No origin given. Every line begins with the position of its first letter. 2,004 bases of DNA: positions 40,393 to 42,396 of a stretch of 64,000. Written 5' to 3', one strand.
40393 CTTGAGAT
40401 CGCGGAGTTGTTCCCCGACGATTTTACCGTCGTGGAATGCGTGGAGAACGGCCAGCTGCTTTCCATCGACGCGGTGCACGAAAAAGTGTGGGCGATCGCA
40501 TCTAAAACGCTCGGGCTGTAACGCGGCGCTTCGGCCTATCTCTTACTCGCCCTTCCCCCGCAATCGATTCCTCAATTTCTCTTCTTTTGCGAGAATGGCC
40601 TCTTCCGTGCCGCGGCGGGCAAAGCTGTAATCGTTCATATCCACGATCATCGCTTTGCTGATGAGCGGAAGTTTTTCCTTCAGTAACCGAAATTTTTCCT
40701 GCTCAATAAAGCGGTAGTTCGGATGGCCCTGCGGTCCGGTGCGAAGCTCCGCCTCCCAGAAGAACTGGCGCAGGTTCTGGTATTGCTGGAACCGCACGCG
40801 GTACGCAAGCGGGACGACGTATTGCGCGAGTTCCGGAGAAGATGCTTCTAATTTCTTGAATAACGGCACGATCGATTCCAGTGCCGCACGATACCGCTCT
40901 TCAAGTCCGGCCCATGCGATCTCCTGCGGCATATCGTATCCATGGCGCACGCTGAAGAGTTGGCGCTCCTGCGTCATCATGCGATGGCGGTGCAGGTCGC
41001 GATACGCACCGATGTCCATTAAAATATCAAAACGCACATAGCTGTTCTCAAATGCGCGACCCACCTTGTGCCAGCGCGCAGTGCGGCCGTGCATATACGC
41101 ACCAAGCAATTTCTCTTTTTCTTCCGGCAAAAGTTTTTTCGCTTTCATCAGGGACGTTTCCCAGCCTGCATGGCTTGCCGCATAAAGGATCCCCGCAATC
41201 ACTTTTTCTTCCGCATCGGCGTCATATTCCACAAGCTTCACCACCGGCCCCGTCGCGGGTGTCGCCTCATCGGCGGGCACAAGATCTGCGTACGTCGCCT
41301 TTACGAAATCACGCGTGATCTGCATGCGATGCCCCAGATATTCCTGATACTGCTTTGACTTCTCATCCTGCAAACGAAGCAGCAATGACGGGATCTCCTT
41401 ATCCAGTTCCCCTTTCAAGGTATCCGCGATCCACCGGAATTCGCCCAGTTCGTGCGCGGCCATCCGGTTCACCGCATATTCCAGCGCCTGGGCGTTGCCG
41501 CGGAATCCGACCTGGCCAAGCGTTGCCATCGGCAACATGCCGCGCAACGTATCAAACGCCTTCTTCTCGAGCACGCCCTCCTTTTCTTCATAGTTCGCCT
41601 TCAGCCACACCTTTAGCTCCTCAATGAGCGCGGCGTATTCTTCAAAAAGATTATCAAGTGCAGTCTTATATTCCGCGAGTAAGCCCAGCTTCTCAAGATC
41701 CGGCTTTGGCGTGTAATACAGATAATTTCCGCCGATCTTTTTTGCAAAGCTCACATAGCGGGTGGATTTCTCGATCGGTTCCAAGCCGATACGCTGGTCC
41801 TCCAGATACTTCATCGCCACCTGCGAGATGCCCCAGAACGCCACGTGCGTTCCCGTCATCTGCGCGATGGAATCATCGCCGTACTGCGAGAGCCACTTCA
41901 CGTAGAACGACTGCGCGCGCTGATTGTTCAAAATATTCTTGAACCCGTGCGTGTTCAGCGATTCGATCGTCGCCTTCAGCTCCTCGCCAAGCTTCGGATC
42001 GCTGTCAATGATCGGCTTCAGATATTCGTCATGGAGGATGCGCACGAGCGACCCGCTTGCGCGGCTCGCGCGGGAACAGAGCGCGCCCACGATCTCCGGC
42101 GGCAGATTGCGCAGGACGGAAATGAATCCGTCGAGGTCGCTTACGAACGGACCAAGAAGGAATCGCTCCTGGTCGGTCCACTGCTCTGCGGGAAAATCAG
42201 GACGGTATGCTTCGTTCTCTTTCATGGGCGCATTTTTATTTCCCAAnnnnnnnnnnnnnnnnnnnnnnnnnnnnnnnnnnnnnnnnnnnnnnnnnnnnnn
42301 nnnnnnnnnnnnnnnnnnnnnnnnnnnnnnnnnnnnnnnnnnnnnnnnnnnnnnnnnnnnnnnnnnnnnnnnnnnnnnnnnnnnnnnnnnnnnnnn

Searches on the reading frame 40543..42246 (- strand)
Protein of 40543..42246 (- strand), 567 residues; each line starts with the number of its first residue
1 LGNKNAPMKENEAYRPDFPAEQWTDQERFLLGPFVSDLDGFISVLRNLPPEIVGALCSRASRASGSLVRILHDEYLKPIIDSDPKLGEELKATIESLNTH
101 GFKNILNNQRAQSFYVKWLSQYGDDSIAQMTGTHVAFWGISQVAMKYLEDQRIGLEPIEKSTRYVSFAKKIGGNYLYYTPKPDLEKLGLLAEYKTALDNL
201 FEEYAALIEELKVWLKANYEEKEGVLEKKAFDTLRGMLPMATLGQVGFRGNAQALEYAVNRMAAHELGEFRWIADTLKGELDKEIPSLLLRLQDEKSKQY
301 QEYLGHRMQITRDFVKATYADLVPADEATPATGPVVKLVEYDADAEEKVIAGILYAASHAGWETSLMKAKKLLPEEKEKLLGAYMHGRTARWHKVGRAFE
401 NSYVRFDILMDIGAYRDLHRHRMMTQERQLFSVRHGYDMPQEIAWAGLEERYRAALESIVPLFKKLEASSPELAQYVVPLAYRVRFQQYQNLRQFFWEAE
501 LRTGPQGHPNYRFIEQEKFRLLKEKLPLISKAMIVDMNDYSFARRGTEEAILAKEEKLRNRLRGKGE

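Call 3: search_protein_families(library=pfam, proteins=[window:40543-42246:-], max_evalue=0.1)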
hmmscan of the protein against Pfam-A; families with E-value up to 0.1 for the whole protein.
window:40543-42246:- (567 aa): 2 families
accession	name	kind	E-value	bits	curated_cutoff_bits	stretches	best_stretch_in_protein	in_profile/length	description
PF02511.20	Thy1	-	4e-34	118.5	24.8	2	337-527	1-190/191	Thymidylate synthase complementing protein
PF03993.17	DUF349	-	0.067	14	23.9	0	191-228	4-41/75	Domain of Unknown Function (DUF349)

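Call 63: find_homologous_proteins(query=window:40543-42246:-, max_evalue=1e-60)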
Query window:40543-42246:- (567 aa): 3812 proteins with E <= 1e-60 among 8000 candidates; the best 120 are listed.
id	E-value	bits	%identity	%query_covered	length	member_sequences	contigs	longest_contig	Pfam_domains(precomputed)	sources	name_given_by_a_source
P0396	0.0e+0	1170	91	99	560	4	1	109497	PF02511.21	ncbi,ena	-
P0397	0.0e+0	1164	91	99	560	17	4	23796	PF02511.21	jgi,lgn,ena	-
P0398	0.0e+0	1156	90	99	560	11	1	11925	PF02511.21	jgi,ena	jgi:thymidylate synthase ThyX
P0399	0.0e+0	1155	91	98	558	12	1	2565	PF02511.21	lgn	-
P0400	0.0e+0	1147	90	99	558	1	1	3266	PF02511.21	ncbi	-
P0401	0.0e+0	1143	90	98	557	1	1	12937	PF02511.21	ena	-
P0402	0.0e+0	1138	89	99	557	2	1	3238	PF02511.21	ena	-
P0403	0.0e+0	1135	89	98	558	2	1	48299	PF02511.21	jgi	-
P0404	0.0e+0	1133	89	98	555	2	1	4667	PF02511.21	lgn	-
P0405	0.0e+0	1133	88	99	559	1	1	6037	PF02511.21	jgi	-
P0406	0.0e+0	1113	87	98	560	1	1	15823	PF02511.21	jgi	jgi:thymidylate synthase ThyX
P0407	6.2e-286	968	75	99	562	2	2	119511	PF02511.21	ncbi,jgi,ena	jgi:thymidylate synthase ThyX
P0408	9.3e-270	914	71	98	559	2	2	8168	PF02511.21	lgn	-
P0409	2.2e-267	907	72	97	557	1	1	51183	PF02511.21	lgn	-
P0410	6.0e-264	895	72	97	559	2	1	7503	PF02511.21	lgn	-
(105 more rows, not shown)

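Call 64: find_encoding_contigs(protein=P0396, flank=10000, max_places=3)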
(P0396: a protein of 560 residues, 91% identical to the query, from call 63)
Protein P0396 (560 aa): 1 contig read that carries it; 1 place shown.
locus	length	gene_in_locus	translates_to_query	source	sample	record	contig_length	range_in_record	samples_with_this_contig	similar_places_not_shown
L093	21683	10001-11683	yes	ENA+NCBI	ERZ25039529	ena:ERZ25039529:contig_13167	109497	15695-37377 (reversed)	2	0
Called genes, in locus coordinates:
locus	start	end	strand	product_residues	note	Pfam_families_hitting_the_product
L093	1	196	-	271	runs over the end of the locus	PF07508:Recombinase, PF13408:Zn_ribbon_recom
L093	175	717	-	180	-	PF00239:Resolvase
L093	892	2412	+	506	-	-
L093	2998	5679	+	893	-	PF00041:fn3 (faint), PF18370:RGI_lyase (faint)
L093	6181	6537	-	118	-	-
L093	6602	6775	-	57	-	-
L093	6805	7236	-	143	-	PF13398:Peptidase_M50B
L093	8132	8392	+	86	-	-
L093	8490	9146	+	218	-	PF13354:Beta-lactamase2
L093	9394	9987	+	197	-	PF06559:DCD_N (weak), PF22769:DCD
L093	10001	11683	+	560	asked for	PF02511:Thy1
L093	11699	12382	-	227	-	PF02223:Thymidylate_kin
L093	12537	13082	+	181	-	PF07638:Sigma70_ECF (weak), PF04542:Sigma70_r2, PF08281:Sigma70_r4_2, PF04545:Sigma70_r4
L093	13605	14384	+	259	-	-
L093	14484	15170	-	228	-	PF18912:DZR_2 (weak), PF00156:Pribosyltran (weak)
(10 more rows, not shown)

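Call 65: find_encoding_contigs(protein=P0397, flank=10000, max_places=3)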
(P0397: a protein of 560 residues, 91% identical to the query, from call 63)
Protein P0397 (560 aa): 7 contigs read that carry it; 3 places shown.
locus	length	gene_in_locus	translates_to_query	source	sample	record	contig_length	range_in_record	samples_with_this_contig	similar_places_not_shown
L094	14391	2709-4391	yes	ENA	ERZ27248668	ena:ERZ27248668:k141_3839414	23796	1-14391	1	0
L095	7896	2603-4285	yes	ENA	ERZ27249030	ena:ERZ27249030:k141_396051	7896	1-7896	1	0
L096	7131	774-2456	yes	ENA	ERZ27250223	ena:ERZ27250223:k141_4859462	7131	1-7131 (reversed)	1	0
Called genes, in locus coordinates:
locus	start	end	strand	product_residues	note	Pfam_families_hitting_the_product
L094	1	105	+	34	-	?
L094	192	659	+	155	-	-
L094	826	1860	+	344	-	PF13354:Beta-lactamase2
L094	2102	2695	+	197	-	PF06559:DCD_N (weak), PF22769:DCD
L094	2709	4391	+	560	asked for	PF02511:Thy1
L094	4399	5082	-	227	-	PF02223:Thymidylate_kin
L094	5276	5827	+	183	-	PF04542:Sigma70_r2, PF08281:Sigma70_r4_2, PF04545:Sigma70_r4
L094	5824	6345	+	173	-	-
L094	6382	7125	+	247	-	-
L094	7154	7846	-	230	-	PF18912:DZR_2 (weak), PF00156:Pribosyltran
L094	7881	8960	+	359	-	PF11104:PilM_2, PF06723:MreB_Mbl (faint), PF14450:FtsA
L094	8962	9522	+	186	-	PF05137:PilN (weak)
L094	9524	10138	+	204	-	-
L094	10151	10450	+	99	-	-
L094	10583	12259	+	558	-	PF05157:MshEN, PF00437:T2SSE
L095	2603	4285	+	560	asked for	PF02511:Thy1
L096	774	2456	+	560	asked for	PF02511:Thy1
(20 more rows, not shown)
